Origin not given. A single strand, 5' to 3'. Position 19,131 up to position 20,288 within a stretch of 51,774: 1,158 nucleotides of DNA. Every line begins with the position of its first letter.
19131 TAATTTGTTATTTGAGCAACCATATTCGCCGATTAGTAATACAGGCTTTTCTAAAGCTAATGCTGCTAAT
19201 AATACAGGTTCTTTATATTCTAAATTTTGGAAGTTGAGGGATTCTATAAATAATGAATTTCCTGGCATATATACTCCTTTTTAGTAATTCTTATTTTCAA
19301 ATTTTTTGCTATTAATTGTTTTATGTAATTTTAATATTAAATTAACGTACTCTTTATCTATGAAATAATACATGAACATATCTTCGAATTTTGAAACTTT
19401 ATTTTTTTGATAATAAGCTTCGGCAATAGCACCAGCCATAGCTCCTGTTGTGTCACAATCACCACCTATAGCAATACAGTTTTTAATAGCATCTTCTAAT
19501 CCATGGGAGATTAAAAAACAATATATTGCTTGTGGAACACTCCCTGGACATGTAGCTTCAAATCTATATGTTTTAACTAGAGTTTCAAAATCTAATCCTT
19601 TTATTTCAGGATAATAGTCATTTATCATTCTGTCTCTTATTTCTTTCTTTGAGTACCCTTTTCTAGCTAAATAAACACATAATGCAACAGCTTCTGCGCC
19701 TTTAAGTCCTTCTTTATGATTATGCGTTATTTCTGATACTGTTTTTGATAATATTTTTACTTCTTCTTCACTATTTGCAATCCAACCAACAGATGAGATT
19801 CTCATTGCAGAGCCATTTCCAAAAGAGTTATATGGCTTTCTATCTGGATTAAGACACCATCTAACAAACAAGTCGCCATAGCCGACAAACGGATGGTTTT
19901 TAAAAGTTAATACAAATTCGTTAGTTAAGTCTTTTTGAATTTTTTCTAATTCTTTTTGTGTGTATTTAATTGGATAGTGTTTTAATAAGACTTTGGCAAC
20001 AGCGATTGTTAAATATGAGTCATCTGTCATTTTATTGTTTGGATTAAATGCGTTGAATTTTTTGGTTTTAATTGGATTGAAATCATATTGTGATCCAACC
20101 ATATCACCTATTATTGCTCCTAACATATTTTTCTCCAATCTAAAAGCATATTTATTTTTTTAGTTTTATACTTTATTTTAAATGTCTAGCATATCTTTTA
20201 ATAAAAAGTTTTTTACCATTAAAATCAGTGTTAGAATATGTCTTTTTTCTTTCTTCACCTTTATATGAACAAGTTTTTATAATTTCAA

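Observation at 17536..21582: Four-gene operon headed by a WYL-regulator-like gene: ADP-ribosylglycohydrolase + two unknown proteins; candidate undescribed defense/toxin-reversal module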

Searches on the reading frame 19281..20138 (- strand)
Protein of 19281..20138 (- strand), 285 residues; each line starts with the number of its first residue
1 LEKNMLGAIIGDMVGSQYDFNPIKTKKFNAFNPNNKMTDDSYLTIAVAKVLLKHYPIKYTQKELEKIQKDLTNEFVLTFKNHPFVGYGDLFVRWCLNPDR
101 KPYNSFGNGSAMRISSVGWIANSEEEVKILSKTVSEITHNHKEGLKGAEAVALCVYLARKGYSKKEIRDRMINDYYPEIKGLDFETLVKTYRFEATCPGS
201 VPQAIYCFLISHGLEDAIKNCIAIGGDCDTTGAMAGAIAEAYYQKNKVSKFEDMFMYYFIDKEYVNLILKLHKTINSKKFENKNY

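Call 4: search_protein_families(library=pfam, proteins=[window:19281-20138:-], max_evalue=0.1)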
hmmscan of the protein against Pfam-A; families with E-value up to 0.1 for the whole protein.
window:19281-20138:- (285 aa): 2 families
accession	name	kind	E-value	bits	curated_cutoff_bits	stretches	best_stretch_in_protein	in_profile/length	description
PF03747.19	ADP_ribosyl_GH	-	1.8e-33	116.9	26.2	1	5-243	3-279/287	ADP-ribosylglycohydrolase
PF21982.2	RecX_HTH1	-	0.032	14.7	26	1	156-178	8-30/40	RecX, first three-helix domain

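Call 5: search_protein_families(library=padloc, proteins=[window:19281-20138:-], max_evalue=1)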
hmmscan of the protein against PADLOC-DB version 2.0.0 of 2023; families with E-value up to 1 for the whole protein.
window:19281-20138:- (285 aa): 0 families

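Call 6: search_protein_families(library=ncbifam, proteins=[window:19281-20138:-], max_evalue=1)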
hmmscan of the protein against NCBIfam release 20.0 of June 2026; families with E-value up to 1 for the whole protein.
window:19281-20138:- (285 aa): 2 families
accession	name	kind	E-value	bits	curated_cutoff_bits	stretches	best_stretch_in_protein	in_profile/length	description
TIGR02662.1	dinitro_DRAG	equivalog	1.1e-13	51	337.05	1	36-248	52-259/287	ADP-ribosyl-[dinitrogen reductase] hydrolase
NF041672.1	ADPriboarghdlase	equivalog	1.3e-05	24.1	490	1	103-246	184-332/361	ADP-ribosylarginine hydrolase Tri1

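Call 7: search_protein_families(library=phrogs, proteins=[window:19281-20138:-], max_evalue=1)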
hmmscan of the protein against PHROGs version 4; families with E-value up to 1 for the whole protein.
window:19281-20138:- (285 aa): 3 families
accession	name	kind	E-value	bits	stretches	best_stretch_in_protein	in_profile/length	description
phrog_6572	-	other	8.7e-47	160.9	1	3-255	10-287/325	ADP-ribosylglycohydrolase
phrog_22100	-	unknown function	6.1e-06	26.8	1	102-175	112-184/306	-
phrog_15656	-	unknown function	0.1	12.9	1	12-81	155-219/231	-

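Call 27: search_solved_structures(query=window:19281-20126:-, max_evalue=0.001, show_alignments=1)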
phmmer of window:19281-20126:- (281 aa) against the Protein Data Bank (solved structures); distinct sequences matched with E-value up to 0.001: 17.
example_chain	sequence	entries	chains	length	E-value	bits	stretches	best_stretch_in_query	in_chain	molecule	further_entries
7l9h_C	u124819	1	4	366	6.7e-14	55.2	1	3-171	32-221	ADP-ribose glycohydrolase ARH3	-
2foz_A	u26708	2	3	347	7.4e-14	55.1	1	3-171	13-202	ADP-ribosylhydrolase like 2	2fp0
2g4k_A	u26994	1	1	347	7.4e-14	55.1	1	3-171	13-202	ADP-ribosylhydrolase 3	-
5zqy_A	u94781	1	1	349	7.5e-14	55.1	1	3-171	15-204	Poly(ADP-ribose) glycohydrolase ARH3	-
9rfd_A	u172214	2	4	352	7.8e-14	55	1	3-171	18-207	ADP-ribosylhydrolase ARH3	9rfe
6d36_C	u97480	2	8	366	9.6e-14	54.7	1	3-171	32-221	Poly(ADP-ribose) glycohydrolase ARH3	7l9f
2qty_A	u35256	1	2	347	1.4e-13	54.2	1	64-177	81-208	Poly(ADP-ribose) glycohydrolase ARH3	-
7akr_AAA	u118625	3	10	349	1.5e-13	54.1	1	26-171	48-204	ADP-ribose glycohydrolase ARH3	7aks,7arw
6d3a_C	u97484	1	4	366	3.5e-13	52.9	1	3-171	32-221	Poly(ADP-ribose) glycohydrolase ARH3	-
7l9i_C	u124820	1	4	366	1.3e-12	51.1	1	3-171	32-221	ADP-ribose glycohydrolase ARH3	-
1t5j_A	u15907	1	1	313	2.9e-12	49.9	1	70-244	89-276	Hypothetical protein MJ1187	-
6g1p_A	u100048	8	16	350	3.6e-11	46.3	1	34-163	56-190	ADP-ribosylhydrolase like 2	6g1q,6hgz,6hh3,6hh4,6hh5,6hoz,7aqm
2cwc_A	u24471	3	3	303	2.2e-08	37.1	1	101-240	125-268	ADP-ribosylglycohydrolase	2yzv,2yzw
8za7_A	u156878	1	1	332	3.2e-07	33.4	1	2-244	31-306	Lmo0067 protein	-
2woe_A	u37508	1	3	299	7.3e-05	25.6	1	3-241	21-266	ADP-RIBOSYL-[DINITROGEN REDUCTASE] GLYCOHYDROLASE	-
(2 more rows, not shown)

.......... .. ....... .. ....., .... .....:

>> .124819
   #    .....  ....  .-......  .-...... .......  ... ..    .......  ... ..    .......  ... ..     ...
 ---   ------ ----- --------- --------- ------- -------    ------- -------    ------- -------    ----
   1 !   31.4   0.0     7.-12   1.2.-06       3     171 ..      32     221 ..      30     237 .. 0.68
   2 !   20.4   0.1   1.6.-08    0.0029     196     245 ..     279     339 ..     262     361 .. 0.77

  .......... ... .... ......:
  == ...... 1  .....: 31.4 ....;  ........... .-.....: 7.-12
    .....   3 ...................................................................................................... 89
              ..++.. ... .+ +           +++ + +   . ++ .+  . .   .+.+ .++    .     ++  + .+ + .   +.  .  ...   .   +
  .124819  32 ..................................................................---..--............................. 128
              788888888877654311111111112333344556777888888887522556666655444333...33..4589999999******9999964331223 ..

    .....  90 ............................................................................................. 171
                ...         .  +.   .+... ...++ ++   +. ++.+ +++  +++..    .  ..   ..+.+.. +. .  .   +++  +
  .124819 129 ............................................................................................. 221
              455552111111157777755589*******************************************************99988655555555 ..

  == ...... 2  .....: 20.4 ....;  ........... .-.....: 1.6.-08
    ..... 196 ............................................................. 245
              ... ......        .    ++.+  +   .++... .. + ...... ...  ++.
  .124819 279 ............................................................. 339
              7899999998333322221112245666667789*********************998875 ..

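Call 60: find_related_loci(query=A5, collection=metagenome_contigs, flank=8000)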
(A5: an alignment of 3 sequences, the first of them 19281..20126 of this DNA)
Query A5 (281 aa) in metagenome_contigs; peptide patterns used: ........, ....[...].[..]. (x = any residue, [..] = any of these).
599 stretches matched a pattern (row limit reached: there are more); 541 encode a relative of the query (tblastn E <= 1e-3); the best 80 are kept; 80 distinct loci.
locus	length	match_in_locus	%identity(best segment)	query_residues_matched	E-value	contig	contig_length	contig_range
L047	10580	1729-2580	64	1-279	9e-122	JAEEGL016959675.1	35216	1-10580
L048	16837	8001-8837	61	1-276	3e-116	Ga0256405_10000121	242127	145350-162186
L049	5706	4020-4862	62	1-276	8e-113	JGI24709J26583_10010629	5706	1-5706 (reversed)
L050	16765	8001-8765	44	1-256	4e-71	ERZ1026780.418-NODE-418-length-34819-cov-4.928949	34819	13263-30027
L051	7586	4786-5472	50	1-239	3e-71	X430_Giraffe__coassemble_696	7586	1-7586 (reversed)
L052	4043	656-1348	48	1-239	4e-71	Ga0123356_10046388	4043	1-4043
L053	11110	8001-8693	48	1-239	3e-70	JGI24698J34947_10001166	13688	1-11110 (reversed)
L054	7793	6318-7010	50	1-239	3e-70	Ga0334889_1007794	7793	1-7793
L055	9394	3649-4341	50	1-239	3e-70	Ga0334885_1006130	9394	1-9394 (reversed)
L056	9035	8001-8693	50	1-239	3e-70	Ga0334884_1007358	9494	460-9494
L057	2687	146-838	49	1-239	4e-70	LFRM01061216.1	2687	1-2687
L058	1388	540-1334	42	1-277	8e-73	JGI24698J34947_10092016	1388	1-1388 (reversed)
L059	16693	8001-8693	48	1-239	1e-68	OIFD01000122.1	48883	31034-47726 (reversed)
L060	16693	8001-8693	48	1-239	2e-68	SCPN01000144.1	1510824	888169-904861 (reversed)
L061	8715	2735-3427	48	1-239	4e-68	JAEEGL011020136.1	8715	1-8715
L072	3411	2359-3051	48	1-239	2e-66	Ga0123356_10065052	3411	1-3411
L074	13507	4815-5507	46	1-239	4e-66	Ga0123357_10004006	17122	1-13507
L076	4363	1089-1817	46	1-239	1e-65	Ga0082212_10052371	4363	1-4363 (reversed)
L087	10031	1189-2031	39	1-275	2e-63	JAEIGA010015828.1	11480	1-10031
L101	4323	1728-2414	46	1-240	4e-62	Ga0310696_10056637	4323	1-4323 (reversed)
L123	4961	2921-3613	44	1-239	1e-60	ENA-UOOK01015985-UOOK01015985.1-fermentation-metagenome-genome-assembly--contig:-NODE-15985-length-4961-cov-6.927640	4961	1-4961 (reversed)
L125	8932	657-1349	44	1-239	3e-60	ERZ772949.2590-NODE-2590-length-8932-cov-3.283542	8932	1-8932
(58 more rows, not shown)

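Call 61: find_related_loci(query=A5, collection=viral_contigs, flank=8000)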
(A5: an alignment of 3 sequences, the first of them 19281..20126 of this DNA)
Query A5 (281 aa) in viral_contigs; peptide patterns used: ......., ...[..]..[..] (x = any residue, [..] = any of these).
318 stretches matched a pattern; 8 encode a relative of the query (tblastn E <= 1e-3); 8 distinct loci.
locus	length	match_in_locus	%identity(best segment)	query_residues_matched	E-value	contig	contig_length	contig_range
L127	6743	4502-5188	43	1-239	2e-57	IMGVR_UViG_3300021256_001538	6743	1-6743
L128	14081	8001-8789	37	1-259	3e-53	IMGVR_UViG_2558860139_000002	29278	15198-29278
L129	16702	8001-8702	38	1-247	3e-53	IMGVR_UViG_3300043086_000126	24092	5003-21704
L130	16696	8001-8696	38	1-244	3e-50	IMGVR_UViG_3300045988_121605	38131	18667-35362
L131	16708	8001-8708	41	1-239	2e-49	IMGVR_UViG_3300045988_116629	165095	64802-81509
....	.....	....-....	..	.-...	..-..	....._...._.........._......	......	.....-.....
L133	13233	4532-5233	38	1-239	2e-40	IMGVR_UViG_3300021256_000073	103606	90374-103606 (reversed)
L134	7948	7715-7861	51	1-49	8e-10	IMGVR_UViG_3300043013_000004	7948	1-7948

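Call 67: search_protein_families(library=pfam, proteins=[L061:6631-7803:+, L061:7804-8715:+, L061:1991-2722:+, L054:4613-5770:-, L059:8825-9886:+, L049:4020-5369:+, L047:2663-3163:+, L048:7083-7979:+, L048:9244-10113:+, L101:2562-3854:+], max_evalue=0.001)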
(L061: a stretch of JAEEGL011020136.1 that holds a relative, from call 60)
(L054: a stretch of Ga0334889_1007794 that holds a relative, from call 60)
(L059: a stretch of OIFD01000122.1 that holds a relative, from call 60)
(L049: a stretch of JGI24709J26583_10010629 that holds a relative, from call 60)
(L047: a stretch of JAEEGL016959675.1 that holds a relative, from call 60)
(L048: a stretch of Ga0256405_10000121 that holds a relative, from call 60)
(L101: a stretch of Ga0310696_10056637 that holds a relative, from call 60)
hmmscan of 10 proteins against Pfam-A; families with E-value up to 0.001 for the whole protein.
L061:6631-7803:+ (390 aa): 1 family
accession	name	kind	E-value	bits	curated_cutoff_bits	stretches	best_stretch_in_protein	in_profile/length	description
PF01420.25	Methylase_S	-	1.5e-14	55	22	2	30-160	25-152/168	Type I restriction modification DNA specificity domain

L061:7804-8715:+ (304 aa): 2 families
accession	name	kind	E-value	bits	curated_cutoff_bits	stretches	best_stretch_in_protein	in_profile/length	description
PF04313.20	HSDR_N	-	6.5e-25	88.6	25.1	1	4-204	2-191/198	Type I restriction enzyme R protein N terminus (HSDR_N)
PF18766.7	SWI2_SNF2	-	7.1e-09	36.1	26.7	1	268-304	1-37/221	SWI2/SNF2 ATPase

L061:1991-2722:+ (243 aa): 0 families

L054:4613-5770:- (385 aa): 2 families
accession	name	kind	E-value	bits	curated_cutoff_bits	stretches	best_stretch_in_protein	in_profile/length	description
PF20629.2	GD_AH_C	-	4.2e-95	318.1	26.8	1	143-382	2-240/242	D-galactarate/Altronate dehydratase, C-terminal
PF04295.18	GD_AH_second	-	4.5e-39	134.1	27.3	1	5-131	1-134/136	D-galactarate dehydratase/Altronate hydrolase, second domain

L059:8825-9886:+ (353 aa): 5 families
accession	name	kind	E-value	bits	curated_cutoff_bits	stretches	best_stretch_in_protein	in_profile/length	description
PF12796.13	Ank_2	-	2.3e-19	70.2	27.3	2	149-233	4-80/90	Ankyrin repeats (3 copies)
PF13637.12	Ank_4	-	6.6e-19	68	22.7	1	184-232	1-49/50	Ankyrin repeats (many copies)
PF13606.12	Ank_3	-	6.2e-18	63.2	22.3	0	182-207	4-29/30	Ankyrin repeat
PF00023.36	Ank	-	1.3e-14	53.9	21.1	1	182-209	4-31/33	Ankyrin repeat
PF13857.12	Ank_5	-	4.4e-10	40.1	27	1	182-218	18-54/56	Ankyrin repeats (many copies)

L049:4020-5369:+ (449 aa): 1 family
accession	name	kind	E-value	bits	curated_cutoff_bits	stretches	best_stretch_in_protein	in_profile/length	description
PF03747.19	ADP_ribosyl_GH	-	6e-38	131.6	26.2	1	1-244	3-279/287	ADP-ribosylglycohydrolase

L047:2663-3163:+ (166 aa): 1 family
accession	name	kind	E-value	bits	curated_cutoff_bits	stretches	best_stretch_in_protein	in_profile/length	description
PF03167.25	UDG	-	3.9e-07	30.7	24.3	1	14-160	4-135/141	Uracil DNA glycosylase superfamily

L048:7083-7979:+ (298 aa): 2 families
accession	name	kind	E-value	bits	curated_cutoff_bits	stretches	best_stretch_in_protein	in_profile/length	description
PF00149.33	Metallophos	-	3.9e-12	47.5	21.5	1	1-216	1-190/191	Calcineurin-like phosphoesterase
PF12850.12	Metallophos_2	-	8.7e-05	23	27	0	1-70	1-59/154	Calcineurin-like phosphoesterase superfamily domain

L048:9244-10113:+ (289 aa): 3 families
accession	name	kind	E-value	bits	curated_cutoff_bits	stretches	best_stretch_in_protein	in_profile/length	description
PF14279.12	HNH_5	-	1.6e-13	50.8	27.5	1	241-287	1-47/56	HNH endonuclease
PF01844.29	HNH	-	2.5e-13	50.4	21.4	1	241-285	1-46/47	HNH endonuclease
PF13395.12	HNH_4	-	0.00013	22.3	22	1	251-286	16-51/54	HNH endonuclease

L101:2562-3854:+ (430 aa): 0 families

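Call 70: search_protein_families(library=pfam, proteins=[L125:657-3077:+, L125:3049-4557:+, L051:4786-6372:+, L061:436-2046:+, L072:412-2118:+, L074:4767-6710:+, L076:1089-2711:+, L087:1189-2754:+, L123:2921-4795:+], max_evalue=0.0001)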
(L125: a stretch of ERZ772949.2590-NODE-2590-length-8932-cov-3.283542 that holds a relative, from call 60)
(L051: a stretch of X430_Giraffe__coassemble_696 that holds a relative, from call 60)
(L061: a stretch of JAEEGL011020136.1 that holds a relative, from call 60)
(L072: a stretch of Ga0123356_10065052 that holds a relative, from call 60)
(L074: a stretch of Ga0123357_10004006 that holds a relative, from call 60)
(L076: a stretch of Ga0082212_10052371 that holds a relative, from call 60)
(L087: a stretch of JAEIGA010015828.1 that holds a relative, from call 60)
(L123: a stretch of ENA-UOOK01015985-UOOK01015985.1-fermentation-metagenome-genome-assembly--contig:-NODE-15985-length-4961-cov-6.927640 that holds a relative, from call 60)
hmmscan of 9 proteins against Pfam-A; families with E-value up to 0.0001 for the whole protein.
L125:657-3077:+ (806 aa): 4 families
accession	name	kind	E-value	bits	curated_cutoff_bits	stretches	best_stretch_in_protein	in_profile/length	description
PF02384.22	N6_Mtase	-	2.5e-95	319.8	20.4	1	460-768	3-309/311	N-6 DNA Methylase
PF03747.19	ADP_ribosyl_GH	-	4.5e-33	115.6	26.2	1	1-233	3-281/287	ADP-ribosylglycohydrolase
PF12161.14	HsdM_N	-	8.4e-25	88.4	24.5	1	320-447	3-134/135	HsdM N-terminal domain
PF01170.24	UPF0020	-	4.6e-07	30.2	22.3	1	494-593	19-133/197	RMKL-like, methyltransferase domain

L125:3049-4557:+ (502 aa): 4 families
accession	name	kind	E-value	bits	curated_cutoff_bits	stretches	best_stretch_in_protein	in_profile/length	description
PF02384.22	N6_Mtase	-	3.8e-92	309.4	20.4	1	154-463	4-310/311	N-6 DNA Methylase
PF12161.14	HsdM_N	-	2.2e-21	77.3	24.5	1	16-141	1-135/135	HsdM N-terminal domain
PF07669.17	Eco57I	-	3.7e-08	34.1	25.3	1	267-361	64-160/171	Eco57I restriction-modification methylase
PF01170.24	UPF0020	-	1.3e-05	25.4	22.3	1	188-289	20-134/197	RMKL-like, methyltransferase domain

L051:4786-6372:+ (528 aa): 2 families
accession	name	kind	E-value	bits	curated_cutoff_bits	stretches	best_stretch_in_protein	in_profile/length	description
PF03747.19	ADP_ribosyl_GH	-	2.1e-31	110.1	26.2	1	1-231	3-281/287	ADP-ribosylglycohydrolase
PF20118.4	DUF6508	-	9.7e-13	48.5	23.6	1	268-393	8-126/129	Family of unknown function (DUF6508)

L061:436-2046:+ (536 aa): 1 family
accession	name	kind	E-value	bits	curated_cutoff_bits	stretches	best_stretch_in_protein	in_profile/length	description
PF01420.25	Methylase_S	-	1.6e-08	35.4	22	1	356-506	8-147/168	Type I restriction modification DNA specificity domain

L072:412-2118:+ (568 aa): 4 families
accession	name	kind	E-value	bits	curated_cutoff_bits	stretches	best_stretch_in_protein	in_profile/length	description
PF02384.22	N6_Mtase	-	9.2e-36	124.2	20.4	1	117-369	30-304/311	N-6 DNA Methylase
PF13847.12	Methyltransf_31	-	4.1e-07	30.2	27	1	133-220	3-94/145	Methyltransferase domain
PF01420.25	Methylase_S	-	5.1e-07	30.5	22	1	460-557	70-166/168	Type I restriction modification DNA specificity domain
PF13649.12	Methyltransf_25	-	4.5e-05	24.5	27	0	137-211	1-75/97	Methyltransferase domain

L074:4767-6710:+ (647 aa): 1 family
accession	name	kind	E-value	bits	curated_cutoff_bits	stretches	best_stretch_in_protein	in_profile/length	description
PF03747.19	ADP_ribosyl_GH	-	1.2e-33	117.4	26.2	1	17-249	3-281/287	ADP-ribosylglycohydrolase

L076:1089-2711:+ (540 aa): 1 family
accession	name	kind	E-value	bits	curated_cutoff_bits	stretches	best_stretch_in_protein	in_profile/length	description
PF03747.19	ADP_ribosyl_GH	-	3.5e-34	119.2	26.2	1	1-245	3-281/287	ADP-ribosylglycohydrolase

L087:1189-2754:+ (521 aa): 2 families
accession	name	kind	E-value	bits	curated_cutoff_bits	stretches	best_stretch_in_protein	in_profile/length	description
PF03747.19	ADP_ribosyl_GH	-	3e-36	126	26.2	1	1-252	3-286/287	ADP-ribosylglycohydrolase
PF02146.23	SIR2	-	2.8e-35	122.3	24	1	294-465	1-178/180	Sir2 family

L123:2921-4795:+ (624 aa): 1 family
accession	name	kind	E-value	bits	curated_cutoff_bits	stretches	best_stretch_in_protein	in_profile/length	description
PF03747.19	ADP_ribosyl_GH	-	1.4e-25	91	26.2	1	1-233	3-281/287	ADP-ribosylglycohydrolase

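Call 88: search_protein_families(library=ncbifam, proteins=[L125:657-3077:+], max_evalue=0.001)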
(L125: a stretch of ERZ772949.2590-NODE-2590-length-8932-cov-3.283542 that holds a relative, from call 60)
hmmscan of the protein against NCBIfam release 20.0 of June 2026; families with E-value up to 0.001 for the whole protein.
L125:657-3077:+ (806 aa): 9 families
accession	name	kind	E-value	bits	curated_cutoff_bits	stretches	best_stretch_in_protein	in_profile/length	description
TIGR00497.1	hsdM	equivalog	5.6e-60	203.5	242.75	1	390-767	104-491/515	type I restriction-modification system subunit M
NF047738.1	antiphage_MADS2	equivalog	7.9e-26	90.5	720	2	432-532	265-360/654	methylation-associated defense system DNA methyltransferase MAD2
TIGR02662.1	dinitro_DRAG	equivalog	1.7e-16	60.3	337.05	1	34-247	54-269/287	ADP-ribosyl-[dinitrogen reductase] hydrolase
TIGR01177.1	TIGR01177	hypoth_equivalog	4.8e-09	36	316.55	1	492-594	171-261/330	TIGR01177 family methyltransferase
NF041672.1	ADPriboarghdlase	equivalog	1e-07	31.1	490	1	80-233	174-331/361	ADP-ribosylarginine hydrolase Tri1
TIGR02987.1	met_A_Alw26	exception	2.1e-07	30.1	353.5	1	480-601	1-132/523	Alw26I/Eco31I/Esp3I family type II restriction adenine-specific DNA-methyltransferase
NF033452.1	BREX_1_MTaseX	exception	7.1e-05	20.8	500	1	581-726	507-652/1210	BREX-1 system adenine-specific DNA-methyltransferase PglX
TIGR03534.1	RF_mod_PrmC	equivalog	0.00034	20.2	199.1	0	491-591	76-166/253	peptide chain release factor N(5)-glutamine methyltransferase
TIGR02469.1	CbiT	equivalog_domain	0.00067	19.9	78.3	0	489-568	5-79/124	precorrin-6Y C5,15-methyltransferase (decarboxylating) subunit CbiT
